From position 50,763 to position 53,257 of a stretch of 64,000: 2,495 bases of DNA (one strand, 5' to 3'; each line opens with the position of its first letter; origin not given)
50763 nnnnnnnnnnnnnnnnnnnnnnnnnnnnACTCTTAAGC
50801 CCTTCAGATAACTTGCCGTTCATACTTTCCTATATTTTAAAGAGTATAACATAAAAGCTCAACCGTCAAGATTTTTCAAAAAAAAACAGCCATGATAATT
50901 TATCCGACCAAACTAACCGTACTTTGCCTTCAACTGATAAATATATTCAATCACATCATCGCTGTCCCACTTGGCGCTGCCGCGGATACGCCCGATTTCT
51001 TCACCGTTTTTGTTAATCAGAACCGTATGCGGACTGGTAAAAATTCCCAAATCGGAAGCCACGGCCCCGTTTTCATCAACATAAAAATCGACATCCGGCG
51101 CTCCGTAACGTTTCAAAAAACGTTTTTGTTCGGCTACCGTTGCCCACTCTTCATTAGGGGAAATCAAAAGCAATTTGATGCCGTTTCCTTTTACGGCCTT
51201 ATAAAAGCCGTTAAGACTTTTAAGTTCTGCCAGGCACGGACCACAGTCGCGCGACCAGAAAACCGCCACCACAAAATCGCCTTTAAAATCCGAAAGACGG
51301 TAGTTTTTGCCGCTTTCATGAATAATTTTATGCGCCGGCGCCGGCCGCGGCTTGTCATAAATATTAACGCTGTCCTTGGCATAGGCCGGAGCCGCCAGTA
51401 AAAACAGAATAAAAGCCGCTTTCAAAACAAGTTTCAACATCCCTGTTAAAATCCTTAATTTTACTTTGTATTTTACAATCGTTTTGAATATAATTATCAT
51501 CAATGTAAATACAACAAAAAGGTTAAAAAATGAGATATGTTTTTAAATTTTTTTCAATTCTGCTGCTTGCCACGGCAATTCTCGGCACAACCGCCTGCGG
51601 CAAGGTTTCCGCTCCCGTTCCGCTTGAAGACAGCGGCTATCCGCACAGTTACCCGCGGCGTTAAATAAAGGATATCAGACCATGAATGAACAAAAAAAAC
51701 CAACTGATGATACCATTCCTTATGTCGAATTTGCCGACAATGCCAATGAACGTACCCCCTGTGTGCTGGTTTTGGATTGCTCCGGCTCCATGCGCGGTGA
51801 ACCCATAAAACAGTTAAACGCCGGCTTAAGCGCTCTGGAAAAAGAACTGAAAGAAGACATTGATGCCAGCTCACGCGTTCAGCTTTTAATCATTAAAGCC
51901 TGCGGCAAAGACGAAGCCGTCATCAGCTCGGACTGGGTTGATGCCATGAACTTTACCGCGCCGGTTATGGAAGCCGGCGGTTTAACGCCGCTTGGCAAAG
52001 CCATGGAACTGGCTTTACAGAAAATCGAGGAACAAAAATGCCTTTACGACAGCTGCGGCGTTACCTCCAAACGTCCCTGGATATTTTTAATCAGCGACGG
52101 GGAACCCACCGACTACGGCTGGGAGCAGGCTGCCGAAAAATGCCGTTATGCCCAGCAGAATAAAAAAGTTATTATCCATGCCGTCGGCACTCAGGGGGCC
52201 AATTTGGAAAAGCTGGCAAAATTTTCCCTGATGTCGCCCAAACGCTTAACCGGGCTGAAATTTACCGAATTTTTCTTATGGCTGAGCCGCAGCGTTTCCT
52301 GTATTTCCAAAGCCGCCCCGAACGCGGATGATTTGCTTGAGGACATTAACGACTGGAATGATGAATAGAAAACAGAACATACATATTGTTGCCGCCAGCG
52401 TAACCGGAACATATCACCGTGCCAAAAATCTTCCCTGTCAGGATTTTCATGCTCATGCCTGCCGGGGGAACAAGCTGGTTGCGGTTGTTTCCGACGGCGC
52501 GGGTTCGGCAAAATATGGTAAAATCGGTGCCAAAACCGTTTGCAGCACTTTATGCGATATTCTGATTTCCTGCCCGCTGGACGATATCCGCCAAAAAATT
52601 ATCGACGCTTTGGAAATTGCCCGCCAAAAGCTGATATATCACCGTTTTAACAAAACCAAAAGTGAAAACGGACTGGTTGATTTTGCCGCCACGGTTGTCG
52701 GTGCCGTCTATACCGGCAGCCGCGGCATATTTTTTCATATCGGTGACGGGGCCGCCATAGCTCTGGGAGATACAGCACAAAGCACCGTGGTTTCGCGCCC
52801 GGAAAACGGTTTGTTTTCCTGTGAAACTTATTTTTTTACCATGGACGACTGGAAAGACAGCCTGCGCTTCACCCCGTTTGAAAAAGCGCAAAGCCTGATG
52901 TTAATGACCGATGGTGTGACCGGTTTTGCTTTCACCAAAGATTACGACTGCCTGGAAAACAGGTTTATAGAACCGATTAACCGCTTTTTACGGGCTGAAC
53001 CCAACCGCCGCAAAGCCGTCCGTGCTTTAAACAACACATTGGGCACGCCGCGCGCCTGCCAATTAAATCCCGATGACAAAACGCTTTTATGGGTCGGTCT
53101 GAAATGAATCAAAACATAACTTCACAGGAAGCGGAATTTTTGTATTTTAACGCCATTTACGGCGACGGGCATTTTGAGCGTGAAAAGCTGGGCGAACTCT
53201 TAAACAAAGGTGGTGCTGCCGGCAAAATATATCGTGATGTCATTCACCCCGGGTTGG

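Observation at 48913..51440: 636-aa secreted protein built from GCYKC-type Cys-rich tandem modules, with a dedicated TlpA-like disulfide oxidoreductase upstream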

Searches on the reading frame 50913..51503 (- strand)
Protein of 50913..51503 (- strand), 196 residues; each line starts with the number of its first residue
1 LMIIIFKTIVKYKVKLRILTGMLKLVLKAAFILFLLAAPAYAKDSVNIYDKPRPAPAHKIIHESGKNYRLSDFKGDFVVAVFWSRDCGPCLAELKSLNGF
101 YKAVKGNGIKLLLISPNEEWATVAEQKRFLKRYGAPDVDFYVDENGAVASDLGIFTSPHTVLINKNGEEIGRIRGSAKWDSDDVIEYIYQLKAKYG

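Call 3: search_protein_families(library=pfam, proteins=[window:50913-51503:-], max_evalue=1)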
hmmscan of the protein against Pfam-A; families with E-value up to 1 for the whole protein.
window:50913-51503:- (196 aa): 5 families
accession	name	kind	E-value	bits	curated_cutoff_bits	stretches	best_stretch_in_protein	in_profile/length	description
PF08534.16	Redoxin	-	6.5e-17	62.1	26.6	1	54-180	5-139/148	Redoxin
PF00578.27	AhpC-TSA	-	5e-16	59.2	26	1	54-167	4-119/124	AhpC/TSA family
PF13905.12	Thioredoxin_8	-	5.7e-08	33.4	27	1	76-168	2-93/94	Thioredoxin-like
PF13098.12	Thioredoxin_2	-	0.00019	22.2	27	1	75-176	5-94/104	Thioredoxin-like domain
PF00085.26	Thioredoxin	-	0.017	15.6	23.5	0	77-103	20-42/103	Thioredoxin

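Call 4: search_protein_families(library=ncbifam, proteins=[window:50913-51503:-], max_evalue=1)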
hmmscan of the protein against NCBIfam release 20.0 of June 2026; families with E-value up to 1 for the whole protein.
window:50913-51503:- (196 aa): 12 families
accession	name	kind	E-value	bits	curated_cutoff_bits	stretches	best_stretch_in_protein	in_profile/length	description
NF047696.1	ThlDiSintTplARhiz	equivalog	9.8e-18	64.7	230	1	47-188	69-212/219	thiol:disulfide interchange protein TlpA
NF002854.0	PRK03147.1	subfamily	1.1e-16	61.3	170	1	21-191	11-172/176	thiol-disulfide oxidoreductase ResA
TIGR00385.1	dsbE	subfamily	1.4e-08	34.5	123.15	1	48-170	35-151/173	DsbE family thiol:disulfide interchange protein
NF011941.0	PRK15412.1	equivalog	2.3e-08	33.8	359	1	19-177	7-161/185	thiol:disulfide interchange protein DsbE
NF041202.1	StoA_CxxC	exception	4.5e-07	29.9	210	1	29-168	8-143/163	endospore biogenesis thiol-disulfide oxidoreductase StoA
NF041054.1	WAxxUGC_long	equivalog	1.3e-05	24.7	300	1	55-168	84-193/354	ResA-like WAxxUGC motif-containing protein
NF010625.0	PRK14018.1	equivalog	5.6e-05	21.8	522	1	64-176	47-159/521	bifunctional peptide-methionine (S)-S-oxide reductase MsrA/peptide-methionine (R)-S-oxide reductase MsrB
NF040769.1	SelL_rel_redox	subfamily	0.00074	19.2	120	1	54-157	2-103/173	SelL-related redox protein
TIGR01068.1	thioredoxin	equivalog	0.0016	18.6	96.8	0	141-177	53-88/101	thioredoxin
NF006960.0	PRK09437.1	equivalog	0.0045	16.9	140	1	53-173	8-122/156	thioredoxin-dependent thiol peroxidase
NF040737.1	peroxi_PrxU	equivalog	0.0055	16.4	270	1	60-160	50-153/233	thioredoxin-dependent peroxiredoxin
NF006898.0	PRK09381.1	equivalog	0.014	15.7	138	0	58-91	3-37/109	thioredoxin TrxA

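Call 58: find_homologous_proteins(query=window:50913-51440:-, max_evalue=1e-10)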
Query window:50913-51440:- (175 aa): 128 proteins with E <= 1e-10 among 285 candidates; the best 120 are listed.
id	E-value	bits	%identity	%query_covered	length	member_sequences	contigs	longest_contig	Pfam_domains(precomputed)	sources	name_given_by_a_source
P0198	2.6e-111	387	98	100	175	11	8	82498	PF08534.17,PF13905.13,PF13098.14,PF00578.28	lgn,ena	-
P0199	4.7e-94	331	82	100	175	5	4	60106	PF08534.17,PF13905.13,PF13098.14,PF00578.28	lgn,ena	-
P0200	3.4e-92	325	80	100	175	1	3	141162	PF08534.17,PF13098.14,PF00578.28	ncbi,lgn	-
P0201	4.7e-87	308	77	100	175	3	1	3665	PF08534.17,PF13905.13,PF13098.14,PF00578.28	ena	-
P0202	1.6e-83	297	73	100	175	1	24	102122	PF08534.17,PF13905.13,PF13098.14,PF00578.28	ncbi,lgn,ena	-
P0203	1.9e-82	293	74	100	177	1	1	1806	PF08534.17,PF13905.13,PF13098.14,PF00578.28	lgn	-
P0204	1.4e-78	281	71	100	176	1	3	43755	PF08534.17,PF13905.13,PF13098.14,PF00578.28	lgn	-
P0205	1.3e-77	278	73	98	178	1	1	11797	PF08534.17,PF13905.13,PF13098.14,PF00578.28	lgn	-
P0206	4.6e-77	276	74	91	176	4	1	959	PF08534.17,PF13905.13,PF13098.14,PF00578.28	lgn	-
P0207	8.0e-76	272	70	100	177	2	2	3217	PF08534.17,PF13905.13,PF13098.14,PF00578.28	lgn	-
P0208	9.5e-76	271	69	100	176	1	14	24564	PF08534.17,PF13905.13,PF13098.14,PF00578.28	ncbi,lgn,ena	-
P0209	1.3e-74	268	66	100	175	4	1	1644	PF08534.17,PF13905.13,PF13098.14,PF00578.28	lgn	-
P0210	2.9e-74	267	75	89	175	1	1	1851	PF08534.17,PF13905.13,PF13098.14,PF00578.28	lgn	-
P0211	3.3e-74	266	75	89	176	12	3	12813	PF08534.17,PF13905.13,PF13098.14,PF00578.28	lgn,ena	-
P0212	7.5e-74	265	68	100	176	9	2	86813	PF08534.17,PF13905.13,PF13098.14,PF00578.28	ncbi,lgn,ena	-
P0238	3.0e-60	221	57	88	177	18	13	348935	PF08534.17,PF13905.13,PF13098.14,PF00578.28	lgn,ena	-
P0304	1.6e-51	193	54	89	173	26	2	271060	PF08534.17,PF13905.13,PF13098.14,PF00578.28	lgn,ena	-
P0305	1.6e-51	192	49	100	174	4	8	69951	PF08534.17,PF13905.13,PF13098.14,PF00578.28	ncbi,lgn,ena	-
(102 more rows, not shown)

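Call 59: find_encoding_contigs(protein=P0238, flank=5000, max_places=1)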
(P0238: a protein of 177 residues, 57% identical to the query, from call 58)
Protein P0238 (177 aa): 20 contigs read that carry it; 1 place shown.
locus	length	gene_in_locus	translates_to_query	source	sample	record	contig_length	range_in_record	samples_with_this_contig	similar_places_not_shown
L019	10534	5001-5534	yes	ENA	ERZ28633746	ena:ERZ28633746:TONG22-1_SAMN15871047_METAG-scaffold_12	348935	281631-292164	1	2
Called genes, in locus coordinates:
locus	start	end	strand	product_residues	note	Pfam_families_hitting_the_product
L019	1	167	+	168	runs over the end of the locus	PF06347:SH3_4, PF08239:SH3_3 (faint), PF06347:SH3_4 (weak)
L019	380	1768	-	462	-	PF03060:NMO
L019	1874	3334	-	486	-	PF00069:Pkinase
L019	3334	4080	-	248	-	PF13672:PP2C_2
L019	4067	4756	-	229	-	PF00092:VWA (weak)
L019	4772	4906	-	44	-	-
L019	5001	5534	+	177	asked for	PF00578:AhpC-TSA, PF08534:Redoxin, PF13098:Thioredoxin_2 (weak), PF13905:Thioredoxin_8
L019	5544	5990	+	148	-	PF00156:Pribosyltran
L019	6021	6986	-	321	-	PF00437:T2SSE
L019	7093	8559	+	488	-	PF00884:Sulfatase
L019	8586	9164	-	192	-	PF05307:Bundlin (weak), PF08805:PilS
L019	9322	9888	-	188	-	PF05307:Bundlin, PF08805:PilS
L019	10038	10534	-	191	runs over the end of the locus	-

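Call 60: find_encoding_contigs(protein=P0304, flank=5000, max_places=1)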
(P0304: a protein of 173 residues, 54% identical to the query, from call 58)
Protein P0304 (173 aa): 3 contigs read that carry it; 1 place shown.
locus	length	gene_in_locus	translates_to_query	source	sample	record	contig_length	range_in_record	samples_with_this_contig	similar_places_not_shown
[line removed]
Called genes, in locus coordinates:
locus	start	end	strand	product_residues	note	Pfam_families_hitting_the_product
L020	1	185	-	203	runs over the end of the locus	PF05307:Bundlin, PF08805:PilS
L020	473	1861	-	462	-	PF03060:NMO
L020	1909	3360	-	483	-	PF00069:Pkinase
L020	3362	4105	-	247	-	PF13672:PP2C_2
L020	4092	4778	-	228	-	PF00092:VWA (weak)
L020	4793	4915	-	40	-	-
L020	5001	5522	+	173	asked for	PF00578:AhpC-TSA, PF08534:Redoxin, PF13098:Thioredoxin_2 (weak), PF13905:Thioredoxin_8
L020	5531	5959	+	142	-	PF00156:Pribosyltran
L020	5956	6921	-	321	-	PF00437:T2SSE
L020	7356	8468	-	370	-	PF01546:Peptidase_M20, PF07687:M20_dimer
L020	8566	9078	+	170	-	PF06347:SH3_4, PF08239:SH3_3 (faint)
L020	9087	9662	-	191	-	PF00300:His_Phos_1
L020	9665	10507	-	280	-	PF01177:Asp_Glu_race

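Call 61: find_encoding_contigs(protein=P0305, flank=5000, max_places=1)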
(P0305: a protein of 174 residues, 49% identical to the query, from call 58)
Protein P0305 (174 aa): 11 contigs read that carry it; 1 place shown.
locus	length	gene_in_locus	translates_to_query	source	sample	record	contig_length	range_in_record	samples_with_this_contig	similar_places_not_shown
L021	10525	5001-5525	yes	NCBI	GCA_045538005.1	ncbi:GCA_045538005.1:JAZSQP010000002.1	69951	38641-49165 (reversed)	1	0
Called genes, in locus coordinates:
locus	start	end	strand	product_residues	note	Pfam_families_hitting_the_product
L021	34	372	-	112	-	-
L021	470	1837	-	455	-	PF03060:NMO (weak)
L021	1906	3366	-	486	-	PF00069:Pkinase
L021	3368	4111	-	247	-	PF13672:PP2C_2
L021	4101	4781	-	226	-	PF00092:VWA (weak)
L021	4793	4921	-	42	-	-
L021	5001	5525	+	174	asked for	PF00578:AhpC-TSA, PF08534:Redoxin, PF13098:Thioredoxin_2 (weak), PF13905:Thioredoxin_8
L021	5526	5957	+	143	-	PF00156:Pribosyltran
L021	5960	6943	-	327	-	PF00437:T2SSE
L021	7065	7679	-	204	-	PF05307:Bundlin, PF08805:PilS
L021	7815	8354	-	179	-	-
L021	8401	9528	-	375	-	PF00482:T2SSF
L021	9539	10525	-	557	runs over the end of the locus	PF00437:T2SSE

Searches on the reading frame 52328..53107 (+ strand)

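Call 82: search_protein_families(library=pfam, proteins=[window:52328-53107:+], max_evalue=0.001)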
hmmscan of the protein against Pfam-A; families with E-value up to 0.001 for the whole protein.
window:52328-53107:+ (259 aa): 1 family
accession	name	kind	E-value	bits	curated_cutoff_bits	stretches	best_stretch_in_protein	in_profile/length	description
PF13672.11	PP2C_2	-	3.3e-38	131.8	24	1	26-236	1-206/209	Protein phosphatase 2C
